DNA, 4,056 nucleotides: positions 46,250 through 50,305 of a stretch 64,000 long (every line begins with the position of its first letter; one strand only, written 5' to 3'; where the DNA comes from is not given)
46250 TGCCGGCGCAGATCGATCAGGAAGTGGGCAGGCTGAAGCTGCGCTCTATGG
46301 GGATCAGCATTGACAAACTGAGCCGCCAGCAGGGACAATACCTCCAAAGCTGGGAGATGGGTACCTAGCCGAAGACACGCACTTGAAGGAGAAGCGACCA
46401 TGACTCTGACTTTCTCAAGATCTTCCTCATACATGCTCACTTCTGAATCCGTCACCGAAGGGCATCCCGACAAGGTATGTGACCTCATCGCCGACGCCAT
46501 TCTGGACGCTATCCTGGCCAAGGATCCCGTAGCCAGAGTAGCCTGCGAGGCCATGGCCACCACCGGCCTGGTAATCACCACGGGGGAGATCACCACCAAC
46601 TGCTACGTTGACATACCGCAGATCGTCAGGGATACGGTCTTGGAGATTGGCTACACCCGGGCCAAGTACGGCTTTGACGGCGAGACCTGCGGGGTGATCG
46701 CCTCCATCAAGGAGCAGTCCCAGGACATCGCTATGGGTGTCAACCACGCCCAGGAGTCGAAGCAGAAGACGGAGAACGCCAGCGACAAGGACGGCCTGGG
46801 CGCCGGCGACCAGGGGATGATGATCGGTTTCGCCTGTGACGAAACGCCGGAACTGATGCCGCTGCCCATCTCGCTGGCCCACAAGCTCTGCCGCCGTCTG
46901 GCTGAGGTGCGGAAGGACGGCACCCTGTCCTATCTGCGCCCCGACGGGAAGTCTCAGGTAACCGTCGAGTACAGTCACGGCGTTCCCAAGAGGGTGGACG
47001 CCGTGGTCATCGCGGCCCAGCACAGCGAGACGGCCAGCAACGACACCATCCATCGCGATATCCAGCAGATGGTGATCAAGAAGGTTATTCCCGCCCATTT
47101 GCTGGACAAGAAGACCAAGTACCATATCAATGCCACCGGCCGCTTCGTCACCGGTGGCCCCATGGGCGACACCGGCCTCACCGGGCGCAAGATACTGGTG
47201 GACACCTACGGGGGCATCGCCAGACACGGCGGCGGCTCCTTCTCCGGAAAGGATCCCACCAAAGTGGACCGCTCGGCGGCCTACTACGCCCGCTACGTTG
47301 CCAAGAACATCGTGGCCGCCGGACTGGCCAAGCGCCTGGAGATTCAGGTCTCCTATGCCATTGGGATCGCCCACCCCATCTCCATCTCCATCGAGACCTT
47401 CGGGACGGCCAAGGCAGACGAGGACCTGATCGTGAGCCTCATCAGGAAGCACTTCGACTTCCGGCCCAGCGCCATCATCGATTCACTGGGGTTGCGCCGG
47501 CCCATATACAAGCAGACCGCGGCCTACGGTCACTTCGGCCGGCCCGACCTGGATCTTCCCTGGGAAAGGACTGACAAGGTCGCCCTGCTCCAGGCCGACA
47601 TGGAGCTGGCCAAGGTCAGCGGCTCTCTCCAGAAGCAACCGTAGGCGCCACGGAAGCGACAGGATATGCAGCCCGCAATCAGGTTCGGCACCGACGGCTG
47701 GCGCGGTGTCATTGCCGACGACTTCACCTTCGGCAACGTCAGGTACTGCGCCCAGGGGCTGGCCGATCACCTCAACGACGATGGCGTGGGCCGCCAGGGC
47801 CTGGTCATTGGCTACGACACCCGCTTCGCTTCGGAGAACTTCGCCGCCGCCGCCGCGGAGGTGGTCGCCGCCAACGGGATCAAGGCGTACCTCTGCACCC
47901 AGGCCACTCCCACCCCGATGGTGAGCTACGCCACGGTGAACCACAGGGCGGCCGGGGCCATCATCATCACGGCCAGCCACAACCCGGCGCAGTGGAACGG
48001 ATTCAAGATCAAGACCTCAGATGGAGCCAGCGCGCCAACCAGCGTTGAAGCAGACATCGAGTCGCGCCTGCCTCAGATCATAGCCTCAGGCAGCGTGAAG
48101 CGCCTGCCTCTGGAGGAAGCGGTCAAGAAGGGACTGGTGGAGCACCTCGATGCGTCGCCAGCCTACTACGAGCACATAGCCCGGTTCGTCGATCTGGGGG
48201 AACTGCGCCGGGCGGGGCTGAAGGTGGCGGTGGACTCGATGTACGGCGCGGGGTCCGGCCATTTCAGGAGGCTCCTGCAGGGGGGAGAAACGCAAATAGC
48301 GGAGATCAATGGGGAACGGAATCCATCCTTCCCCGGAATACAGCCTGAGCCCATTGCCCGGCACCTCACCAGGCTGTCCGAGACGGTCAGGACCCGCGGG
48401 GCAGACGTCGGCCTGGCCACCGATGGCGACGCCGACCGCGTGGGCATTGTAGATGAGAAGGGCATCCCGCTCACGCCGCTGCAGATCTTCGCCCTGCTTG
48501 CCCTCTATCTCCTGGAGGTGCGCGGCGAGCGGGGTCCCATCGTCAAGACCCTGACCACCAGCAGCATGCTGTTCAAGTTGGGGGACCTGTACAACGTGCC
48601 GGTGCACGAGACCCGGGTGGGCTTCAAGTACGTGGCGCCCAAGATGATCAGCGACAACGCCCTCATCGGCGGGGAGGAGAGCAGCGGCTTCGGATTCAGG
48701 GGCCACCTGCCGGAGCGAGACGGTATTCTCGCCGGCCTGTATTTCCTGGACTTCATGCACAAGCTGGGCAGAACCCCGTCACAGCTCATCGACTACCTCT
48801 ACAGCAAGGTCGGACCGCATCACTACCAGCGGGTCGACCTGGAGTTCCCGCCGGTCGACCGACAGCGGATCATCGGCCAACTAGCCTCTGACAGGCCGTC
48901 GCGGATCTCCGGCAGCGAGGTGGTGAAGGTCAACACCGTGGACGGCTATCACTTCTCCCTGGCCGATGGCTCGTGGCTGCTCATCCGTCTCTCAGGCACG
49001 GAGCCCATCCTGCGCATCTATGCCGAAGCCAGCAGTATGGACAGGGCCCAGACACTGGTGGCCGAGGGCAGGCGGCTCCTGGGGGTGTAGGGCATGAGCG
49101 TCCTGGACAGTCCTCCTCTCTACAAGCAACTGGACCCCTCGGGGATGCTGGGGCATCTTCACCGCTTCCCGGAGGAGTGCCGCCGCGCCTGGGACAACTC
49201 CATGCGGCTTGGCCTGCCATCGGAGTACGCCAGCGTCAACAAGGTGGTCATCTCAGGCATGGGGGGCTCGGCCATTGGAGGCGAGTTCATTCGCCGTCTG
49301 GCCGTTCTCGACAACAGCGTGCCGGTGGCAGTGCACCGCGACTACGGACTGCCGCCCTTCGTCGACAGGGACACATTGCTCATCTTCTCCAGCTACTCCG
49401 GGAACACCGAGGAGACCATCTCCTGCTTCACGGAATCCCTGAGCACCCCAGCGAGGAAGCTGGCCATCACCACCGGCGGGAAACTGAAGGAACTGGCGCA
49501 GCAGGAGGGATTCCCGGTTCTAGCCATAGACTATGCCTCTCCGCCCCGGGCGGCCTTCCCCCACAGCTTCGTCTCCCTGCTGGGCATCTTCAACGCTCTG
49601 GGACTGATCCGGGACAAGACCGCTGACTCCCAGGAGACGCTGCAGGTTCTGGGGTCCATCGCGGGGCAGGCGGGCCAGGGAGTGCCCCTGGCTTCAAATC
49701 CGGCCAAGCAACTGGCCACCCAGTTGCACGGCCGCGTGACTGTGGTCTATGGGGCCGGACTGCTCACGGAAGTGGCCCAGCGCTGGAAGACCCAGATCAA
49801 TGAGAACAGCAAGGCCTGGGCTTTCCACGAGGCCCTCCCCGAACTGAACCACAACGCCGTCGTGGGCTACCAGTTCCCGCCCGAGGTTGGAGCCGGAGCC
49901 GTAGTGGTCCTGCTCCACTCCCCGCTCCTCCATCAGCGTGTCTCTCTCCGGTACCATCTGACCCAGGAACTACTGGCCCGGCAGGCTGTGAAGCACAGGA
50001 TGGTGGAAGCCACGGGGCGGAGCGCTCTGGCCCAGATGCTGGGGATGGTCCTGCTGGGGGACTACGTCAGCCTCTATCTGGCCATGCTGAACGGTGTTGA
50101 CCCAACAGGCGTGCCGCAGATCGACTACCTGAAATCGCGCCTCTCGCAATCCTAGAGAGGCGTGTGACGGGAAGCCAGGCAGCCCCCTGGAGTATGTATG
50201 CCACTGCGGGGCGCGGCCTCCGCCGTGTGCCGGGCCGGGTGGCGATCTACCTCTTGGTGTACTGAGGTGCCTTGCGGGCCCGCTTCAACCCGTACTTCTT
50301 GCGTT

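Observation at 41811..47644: Methionine/SAM-cycle supercluster containing a core-MetE-like (MesB-type) methyltransferase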

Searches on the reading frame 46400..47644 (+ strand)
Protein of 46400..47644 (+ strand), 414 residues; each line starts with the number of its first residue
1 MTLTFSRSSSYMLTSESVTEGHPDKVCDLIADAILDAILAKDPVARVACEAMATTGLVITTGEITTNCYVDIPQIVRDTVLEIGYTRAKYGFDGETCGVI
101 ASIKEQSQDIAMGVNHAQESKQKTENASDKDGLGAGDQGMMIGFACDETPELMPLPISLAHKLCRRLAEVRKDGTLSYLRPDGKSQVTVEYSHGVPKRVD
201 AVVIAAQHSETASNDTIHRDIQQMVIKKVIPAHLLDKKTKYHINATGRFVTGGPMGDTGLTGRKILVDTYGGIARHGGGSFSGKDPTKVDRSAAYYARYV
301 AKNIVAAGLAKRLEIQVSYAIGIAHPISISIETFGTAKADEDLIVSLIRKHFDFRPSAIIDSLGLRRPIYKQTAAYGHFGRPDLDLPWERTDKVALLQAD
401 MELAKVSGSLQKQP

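Call 3: search_protein_families(library=pfam, proteins=[window:46400-47644:+], max_evalue=0.01)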
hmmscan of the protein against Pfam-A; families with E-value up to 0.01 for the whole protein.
window:46400-47644:+ (414 aa): 3 families
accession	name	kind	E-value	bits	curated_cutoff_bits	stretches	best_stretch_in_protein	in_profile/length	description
PF02773.21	S-AdoMet_synt_C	-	3e-68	228.5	25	1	252-390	2-138/138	S-adenosylmethionine synthetase, C-terminal domain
PF02772.21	S-AdoMet_synt_M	-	2.1e-49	167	29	1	133-249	2-120/120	S-adenosylmethionine synthetase, central domain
PF00438.25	S-AdoMet_synt_N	-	1.6e-42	144.5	33.1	1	11-107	2-98/99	S-adenosylmethionine synthetase, N-terminal domain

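Call 4: search_protein_families(library=ncbifam, proteins=[window:46400-47644:+], max_evalue=0.01)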
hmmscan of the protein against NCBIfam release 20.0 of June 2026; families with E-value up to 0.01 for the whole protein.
window:46400-47644:+ (414 aa): 1 family
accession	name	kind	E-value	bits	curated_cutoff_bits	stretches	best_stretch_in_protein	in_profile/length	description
TIGR01034.1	metK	equivalog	6.3e-173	575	309.4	1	12-399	1-375/377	methionine adenosyltransferase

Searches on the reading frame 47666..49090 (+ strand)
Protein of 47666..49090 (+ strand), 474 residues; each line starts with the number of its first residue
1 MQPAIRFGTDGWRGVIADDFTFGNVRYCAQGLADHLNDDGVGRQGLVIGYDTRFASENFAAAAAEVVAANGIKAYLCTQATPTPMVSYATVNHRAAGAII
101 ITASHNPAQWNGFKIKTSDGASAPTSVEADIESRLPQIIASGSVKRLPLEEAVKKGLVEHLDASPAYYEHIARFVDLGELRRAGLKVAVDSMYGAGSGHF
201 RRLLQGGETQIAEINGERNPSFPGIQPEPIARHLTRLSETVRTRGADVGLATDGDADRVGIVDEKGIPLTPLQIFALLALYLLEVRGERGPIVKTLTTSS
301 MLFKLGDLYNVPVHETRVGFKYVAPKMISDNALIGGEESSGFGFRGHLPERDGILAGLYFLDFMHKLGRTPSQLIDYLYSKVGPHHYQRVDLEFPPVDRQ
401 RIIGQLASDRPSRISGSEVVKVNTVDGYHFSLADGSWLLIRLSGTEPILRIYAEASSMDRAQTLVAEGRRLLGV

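Call 3: search_protein_families(library=pfam, proteins=[window:47666-49090:+], max_evalue=0.01)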
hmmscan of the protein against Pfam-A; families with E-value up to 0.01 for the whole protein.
window:47666-49090:+ (474 aa): 4 families
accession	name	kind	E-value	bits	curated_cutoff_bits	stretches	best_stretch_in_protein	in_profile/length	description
PF02878.22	PGM_PMM_I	-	4e-39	133.9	22.5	1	6-136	3-132/138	Phosphoglucomutase/phosphomannomutase, alpha/beta/alpha domain I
PF02880.22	PGM_PMM_III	-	1.9e-24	86.4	20.7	1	273-380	4-113/115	Phosphoglucomutase/phosphomannomutase, alpha/beta/alpha domain III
PF02879.22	PGM_PMM_II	-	1.1e-23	84.2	29.3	1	166-266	2-103/103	Phosphoglucomutase/phosphomannomutase, alpha/beta/alpha domain II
PF00408.26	PGM_PMM_IV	-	1.2e-09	38.5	23.1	1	417-467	15-64/68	Phosphoglucomutase/phosphomannomutase, C-terminal domain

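Call 4: search_protein_families(library=ncbifam, proteins=[window:47666-49090:+], max_evalue=0.01)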
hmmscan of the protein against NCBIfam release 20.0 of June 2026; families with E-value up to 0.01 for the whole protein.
window:47666-49090:+ (474 aa): 7 families
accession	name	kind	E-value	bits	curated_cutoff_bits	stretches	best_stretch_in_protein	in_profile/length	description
TIGR03990.1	Arch_GlmM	equivalog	8.3e-92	308.4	439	1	7-470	4-442/444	phosphoglucosamine mutase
NF007088.0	PRK09542.1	equivalog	2.3e-56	191.7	618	1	13-467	18-448/456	phosphomannomutase/phosphoglucomutase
TIGR01455.1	glmM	equivalog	2.2e-55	188.1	447.55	1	7-466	1-434/442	phosphoglucosamine mutase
TIGR01132.1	pgm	equivalog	9.4e-49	166.2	778.05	1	4-457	39-525/546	phosphoglucomutase (alpha-D-glucose-1,6-bisphosphate-dependent)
NF046027.1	PhglucPhmanMutPgmG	equivalog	1.8e-41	142.3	600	1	13-466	16-444/460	phosphoglucomutase/phosphomannomutase PgmG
NF005737.0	PRK07564.1-1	equivalog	3.2e-36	125.1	378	1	40-431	47-456/543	alpha-D-glucose phosphate-specific phosphoglucomutase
NF011943.0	PRK15414.1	subfamily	1.3e-21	77.2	801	1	45-456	40-437/456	phosphomannomutase CpsG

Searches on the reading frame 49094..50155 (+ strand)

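Call 3: search_protein_families(library=pfam, proteins=[window:49094-50155:+], max_evalue=0.01)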
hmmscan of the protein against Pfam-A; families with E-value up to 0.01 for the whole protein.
window:49094-50155:+ (353 aa): 2 families
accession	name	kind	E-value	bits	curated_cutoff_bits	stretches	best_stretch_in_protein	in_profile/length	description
PF10432.14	bact-PGI_C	-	2.9e-48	164.1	24.5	1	201-350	2-151/151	Bacterial phospho-glucose isomerase C-terminal SIS domain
PF01380.27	SIS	-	0.00086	19.5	25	1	46-126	3-87/131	SIS domain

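Call 4: search_protein_families(library=ncbifam, proteins=[window:49094-50155:+], max_evalue=0.01)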
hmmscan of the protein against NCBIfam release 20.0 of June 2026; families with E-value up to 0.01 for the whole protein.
window:49094-50155:+ (353 aa): 8 families
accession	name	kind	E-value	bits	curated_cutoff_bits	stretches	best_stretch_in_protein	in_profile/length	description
NF006425.0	PRK08674.1-5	equivalog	1.2e-107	359.9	471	1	4-352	5-355/358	bifunctional phosphoglucose/phosphomannose isomerase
NF006426.0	PRK08674.1-6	subfamily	3.5e-101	338.6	295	1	7-352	5-351/354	bifunctional phosphoglucose/phosphomannose isomerase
NF006424.0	PRK08674.1-3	equivalog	9.2e-90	301.6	730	1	4-353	6-355/355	bifunctional phosphoglucose/phosphomannose isomerase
TIGR02128.1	G6PI_arch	equivalog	5.5e-80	268.6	213.9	1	44-351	17-308/308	bifunctional phosphoglucose/phosphomannose isomerase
NF006423.0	PRK08674.1-2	equivalog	6.9e-72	242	254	1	46-351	25-317/317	bifunctional phosphoglucose/phosphomannose isomerase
NF006422.0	PRK08674.1-1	subfamily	3.1e-40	138.5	317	1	49-351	26-296/302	bifunctional phosphoglucose/phosphomannose isomerase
NF003016.0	PRK03868.1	equivalog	0.0013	17.6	487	1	46-145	56-172/410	glucose-6-phosphate isomerase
NF001484.0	PRK00331.1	subfamily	0.0034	15.8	381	1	42-126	280-367/601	isomerizing glutamine--fructose-6-phosphate transaminase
